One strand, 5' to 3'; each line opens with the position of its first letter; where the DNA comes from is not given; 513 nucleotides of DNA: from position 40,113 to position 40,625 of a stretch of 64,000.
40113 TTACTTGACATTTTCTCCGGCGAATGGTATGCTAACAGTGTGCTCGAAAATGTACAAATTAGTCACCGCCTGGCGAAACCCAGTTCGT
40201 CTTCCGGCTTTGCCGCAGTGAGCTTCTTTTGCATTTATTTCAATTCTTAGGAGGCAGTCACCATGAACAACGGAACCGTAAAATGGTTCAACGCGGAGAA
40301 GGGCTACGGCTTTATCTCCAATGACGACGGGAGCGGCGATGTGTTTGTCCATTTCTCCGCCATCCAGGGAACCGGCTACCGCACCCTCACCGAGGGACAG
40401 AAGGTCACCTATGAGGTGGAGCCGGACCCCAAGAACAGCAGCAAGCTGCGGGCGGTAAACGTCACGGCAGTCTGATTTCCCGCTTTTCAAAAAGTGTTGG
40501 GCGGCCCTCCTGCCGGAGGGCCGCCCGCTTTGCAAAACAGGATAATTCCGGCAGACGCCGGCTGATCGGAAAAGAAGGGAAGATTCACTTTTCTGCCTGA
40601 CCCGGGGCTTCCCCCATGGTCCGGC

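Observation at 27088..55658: Five copies of a 0.45-0.6 kb hairpin-dense repeat with ~100-nt imperfect terminal inverted repeats (MITE-like element or large structured RNA family)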

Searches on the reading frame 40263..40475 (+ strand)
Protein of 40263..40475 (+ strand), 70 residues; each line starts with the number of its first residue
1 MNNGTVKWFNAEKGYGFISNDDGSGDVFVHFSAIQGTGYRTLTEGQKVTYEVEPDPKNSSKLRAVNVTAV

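Call 93: search_protein_families(library=pfam, proteins=[window:40263-40475:+], max_evalue=0.1)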
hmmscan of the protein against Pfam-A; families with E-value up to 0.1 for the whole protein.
window:40263-40475:+ (70 aa): 4 families
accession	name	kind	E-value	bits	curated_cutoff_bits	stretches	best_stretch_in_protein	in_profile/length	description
PF00313.28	CSD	-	1.3e-27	95.8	27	1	3-69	2-65/66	'Cold-shock' DNA-binding domain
PF08206.17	OB_RNB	-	0.00066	19.8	24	1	12-35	7-30/58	Ribonuclease B OB domain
PF07497.18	Rho_RNA_bind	-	0.023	14.9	27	1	12-66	9-63/73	Rho termination factor, RNA-binding domain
PF22707.2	S1CSD-TOTE-2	-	0.044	14.2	27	1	4-37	5-30/60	S1/CSD-like domain 2 of the TOTE conflict systems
